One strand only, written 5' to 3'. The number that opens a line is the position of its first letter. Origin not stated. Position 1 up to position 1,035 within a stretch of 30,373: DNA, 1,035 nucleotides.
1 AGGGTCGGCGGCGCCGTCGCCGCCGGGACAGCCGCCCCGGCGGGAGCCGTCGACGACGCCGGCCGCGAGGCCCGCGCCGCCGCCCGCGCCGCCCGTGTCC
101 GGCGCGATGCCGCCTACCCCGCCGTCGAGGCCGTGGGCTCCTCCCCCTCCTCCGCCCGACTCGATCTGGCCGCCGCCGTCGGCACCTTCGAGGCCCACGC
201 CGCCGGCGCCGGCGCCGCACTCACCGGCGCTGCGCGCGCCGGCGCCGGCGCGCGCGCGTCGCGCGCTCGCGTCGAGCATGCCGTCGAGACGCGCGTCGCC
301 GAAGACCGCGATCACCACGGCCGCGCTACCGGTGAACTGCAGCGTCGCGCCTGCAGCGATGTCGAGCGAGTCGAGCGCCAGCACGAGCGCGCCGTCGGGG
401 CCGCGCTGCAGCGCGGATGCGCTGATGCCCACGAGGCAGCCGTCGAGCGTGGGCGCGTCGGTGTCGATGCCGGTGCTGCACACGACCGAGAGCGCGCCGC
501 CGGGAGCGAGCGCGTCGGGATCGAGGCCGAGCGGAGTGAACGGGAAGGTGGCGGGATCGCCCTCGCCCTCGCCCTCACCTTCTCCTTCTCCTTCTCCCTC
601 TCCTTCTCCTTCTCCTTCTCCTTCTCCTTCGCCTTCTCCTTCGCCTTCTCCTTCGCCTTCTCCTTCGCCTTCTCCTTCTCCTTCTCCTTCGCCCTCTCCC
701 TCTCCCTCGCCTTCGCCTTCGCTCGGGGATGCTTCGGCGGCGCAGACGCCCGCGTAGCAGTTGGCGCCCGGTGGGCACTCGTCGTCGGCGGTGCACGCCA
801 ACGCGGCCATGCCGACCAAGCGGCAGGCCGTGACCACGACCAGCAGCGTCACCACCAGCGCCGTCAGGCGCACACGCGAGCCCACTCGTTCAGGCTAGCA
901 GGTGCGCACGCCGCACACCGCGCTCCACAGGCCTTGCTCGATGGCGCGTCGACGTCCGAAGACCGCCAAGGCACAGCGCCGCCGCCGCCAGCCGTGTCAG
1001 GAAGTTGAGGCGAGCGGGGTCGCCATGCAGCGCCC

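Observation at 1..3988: Three-gene cluster of surface/secreted lipoproteins (EG-linker Gly-rich protein, VWA MIDAS lipoprotein, beta-helix lipoprotein with Cys knot): a candidate uncharacterised adhesion or surface complex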

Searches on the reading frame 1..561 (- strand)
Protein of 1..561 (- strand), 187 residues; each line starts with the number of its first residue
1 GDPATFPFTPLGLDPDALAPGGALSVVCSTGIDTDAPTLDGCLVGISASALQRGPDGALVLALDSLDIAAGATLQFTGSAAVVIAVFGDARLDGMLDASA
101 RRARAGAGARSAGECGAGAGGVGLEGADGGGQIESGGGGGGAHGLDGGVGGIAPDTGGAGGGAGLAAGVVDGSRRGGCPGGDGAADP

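Call 20: find_homologous_proteins(query=window:1-555:-)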
Query seq(185 aa): 8000 candidates shared short words with the query, none scored E <= 0.001.

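Call 28: search_protein_representatives(protein=window:1-561:-)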
Query: 187 residues. Proteins with E-value up to 0.001 (for the whole library): 294; up to 1e-10: 11; up to 1e-30: 0. The best 150 are listed.
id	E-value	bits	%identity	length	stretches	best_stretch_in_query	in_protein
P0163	7.9e-17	78.1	38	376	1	5-184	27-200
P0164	2.9e-15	73.0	46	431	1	3-184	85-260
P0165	4.4e-15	72.4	41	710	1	5-184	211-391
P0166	8.4e-15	71.5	44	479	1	4-185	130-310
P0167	5.7e-13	65.5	44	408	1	8-184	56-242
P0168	2.4e-12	63.5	42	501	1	5-184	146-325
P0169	7.7e-12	61.9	47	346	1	6-184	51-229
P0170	1.8e-11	60.7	41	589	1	6-184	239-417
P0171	2.3e-11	60.3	40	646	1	1-185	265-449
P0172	2.4e-11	60.2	41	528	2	4-184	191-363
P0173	3.6e-11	59.7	43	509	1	4-184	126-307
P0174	1.2e-10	58.0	43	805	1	5-185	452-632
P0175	3.1e-10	56.6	35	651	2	4-184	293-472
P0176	4.1e-10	56.2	38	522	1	5-185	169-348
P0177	4.5e-10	56.1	44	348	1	1-184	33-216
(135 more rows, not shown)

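Call 29: search_protein_families(library=pfam, proteins=[P0163, P0164, P0165, P0166, P0167, P0168, P0169, P0170, P0171, P0174], max_evalue=0.01)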
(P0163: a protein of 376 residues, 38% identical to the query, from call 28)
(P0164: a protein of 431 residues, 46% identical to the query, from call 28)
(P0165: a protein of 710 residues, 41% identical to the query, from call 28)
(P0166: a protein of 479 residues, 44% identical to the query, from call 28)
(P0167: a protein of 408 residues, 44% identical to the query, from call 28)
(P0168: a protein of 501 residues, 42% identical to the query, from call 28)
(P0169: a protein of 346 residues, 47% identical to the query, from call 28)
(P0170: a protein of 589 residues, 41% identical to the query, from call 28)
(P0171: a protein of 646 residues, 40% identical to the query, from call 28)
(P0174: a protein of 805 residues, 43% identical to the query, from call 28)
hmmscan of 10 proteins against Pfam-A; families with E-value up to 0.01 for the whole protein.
P0163 (376 aa): 0 families

P0164 (431 aa): 0 families

P0165 (710 aa): 1 family
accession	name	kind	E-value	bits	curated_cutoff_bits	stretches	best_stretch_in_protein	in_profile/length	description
PF00059.27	Lectin_C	-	6.5e-15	56.2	22.6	1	599-709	2-106/107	Lectin C-type domain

P0166 (479 aa): 0 families

P0167 (408 aa): 0 families

P0168 (501 aa): 1 family
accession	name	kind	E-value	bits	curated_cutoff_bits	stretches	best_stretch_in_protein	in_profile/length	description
PF21671.2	CPL1-like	-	0.00032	21.2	27.4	1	87-128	5-51/60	Protein CPL1-like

P0169 (346 aa): 0 families

P0170 (589 aa): 0 families

P0171 (646 aa): 0 families

P0174 (805 aa): 1 family
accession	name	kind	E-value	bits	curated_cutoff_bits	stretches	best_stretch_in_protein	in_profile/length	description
PF11617.13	Cu-binding_MopE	-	2.1e-06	28.3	27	1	141-166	1-26/30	Putative metal-binding motif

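Call 34: search_protein_families(library=ncbifam, proteins=[P0163, P0164, P0166, P0177], max_evalue=0.01)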
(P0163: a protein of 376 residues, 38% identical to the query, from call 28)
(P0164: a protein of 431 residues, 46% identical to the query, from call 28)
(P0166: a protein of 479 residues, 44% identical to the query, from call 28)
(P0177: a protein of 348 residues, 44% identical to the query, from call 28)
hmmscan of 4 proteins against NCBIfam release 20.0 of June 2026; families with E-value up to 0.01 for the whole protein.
P0163 (376 aa): 0 families

P0164 (431 aa): 0 families

P0166 (479 aa): 0 families

P0177 (348 aa): 0 families

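Call 57: search_solved_structures(query=A3, max_evalue=1)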
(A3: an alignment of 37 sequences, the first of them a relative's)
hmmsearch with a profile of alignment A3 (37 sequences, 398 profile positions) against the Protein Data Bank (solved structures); distinct sequences matched with E-value up to 1: 2.
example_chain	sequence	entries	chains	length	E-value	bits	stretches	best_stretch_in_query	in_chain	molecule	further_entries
9xyb_E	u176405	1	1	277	0.027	17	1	280-379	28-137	Envelope protein E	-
6nhj_J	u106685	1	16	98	0.36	13.3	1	259-282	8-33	Small capsomere-interacting protein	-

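Call 58: search_protein_families(library=phrogs, proteins=[P0164, P0177, P0163], max_evalue=0.01)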
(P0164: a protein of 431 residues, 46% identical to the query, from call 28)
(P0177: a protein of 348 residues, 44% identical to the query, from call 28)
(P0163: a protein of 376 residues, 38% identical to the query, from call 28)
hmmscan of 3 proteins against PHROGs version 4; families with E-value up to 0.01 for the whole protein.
P0164 (431 aa): 0 families

P0177 (348 aa): 0 families

P0163 (376 aa): 0 families

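Call 59: find_related_loci(query=A3, collection=metagenome_contigs, flank=6000)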
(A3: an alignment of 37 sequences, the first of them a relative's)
Query A3 (431 aa) in metagenome_contigs; peptide patterns used: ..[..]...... (x = any residue, [..] = any of these).
600 stretches matched a pattern, but none encodes a relative of the query by tblastn (E <= 1e-3).

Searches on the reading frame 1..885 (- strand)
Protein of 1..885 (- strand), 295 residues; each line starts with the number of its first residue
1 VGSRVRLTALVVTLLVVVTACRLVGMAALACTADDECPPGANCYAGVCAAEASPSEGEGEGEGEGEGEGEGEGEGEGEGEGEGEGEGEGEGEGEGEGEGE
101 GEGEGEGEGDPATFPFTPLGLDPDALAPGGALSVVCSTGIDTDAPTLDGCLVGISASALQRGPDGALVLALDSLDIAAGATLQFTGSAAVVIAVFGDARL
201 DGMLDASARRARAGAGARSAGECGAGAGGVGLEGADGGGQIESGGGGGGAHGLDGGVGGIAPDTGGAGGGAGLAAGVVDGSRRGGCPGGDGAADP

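Call 6: search_protein_families(library=pfam, proteins=[window:1-885:-], max_evalue=0.1)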
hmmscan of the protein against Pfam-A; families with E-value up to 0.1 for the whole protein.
window:1-885:- (295 aa): 5 families
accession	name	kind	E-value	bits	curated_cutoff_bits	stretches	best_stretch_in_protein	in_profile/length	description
PF22807.2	TrAA12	-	3e-08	32.9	30.9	1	56-108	384-434/463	TrAA12-like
PF05887.16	Trypan_PARP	-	0.0082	16.6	100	1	16-113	14-115/134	Procyclic acidic repetitive protein (PARP)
PF04706.18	Dickkopf_N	-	0.013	16.3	25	1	21-49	23-51/51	Dickkopf N-terminal cysteine-rich region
PF01683.23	EB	-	0.02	15.4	24.3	1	30-49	21-40/52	EB module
PF23416.1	DUF7107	-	0.073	13.9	24.6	0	20-49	18-47/48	Domain of unknown function (DUF7107)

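Call 7: search_protein_families(library=ncbifam, proteins=[window:1-885:-], max_evalue=0.1)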
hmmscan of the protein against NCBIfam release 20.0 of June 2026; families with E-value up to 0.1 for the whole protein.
window:1-885:- (295 aa): 2 families
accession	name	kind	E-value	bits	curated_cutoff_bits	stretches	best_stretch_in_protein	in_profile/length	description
NF033849.1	ser_rich_anae_1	subfamily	0.00062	17.2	650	1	49-108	232-295/1163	serine-rich protein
TIGR00927.1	2A1904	subfamily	0.06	11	710.1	1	55-108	758-813/1209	K+-dependent Na+/Ca+ exchanger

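Call 58: search_protein_families(library=phrogs, proteins=[window:1-885:-], max_evalue=0.01)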
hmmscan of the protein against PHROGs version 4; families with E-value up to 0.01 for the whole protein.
window:1-885:- (295 aa): 4 families
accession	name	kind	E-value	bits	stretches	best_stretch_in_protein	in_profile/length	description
phrog_18306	-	unknown function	2e-05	25.4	1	55-108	51-103/242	-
phrog_10432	-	unknown function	4.9e-05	23.9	1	30-114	163-252/356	-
phrog_20392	-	unknown function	7.4e-05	23.6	1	34-109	23-106/228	-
phrog_11232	-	unknown function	0.0072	17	1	56-109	76-131/236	-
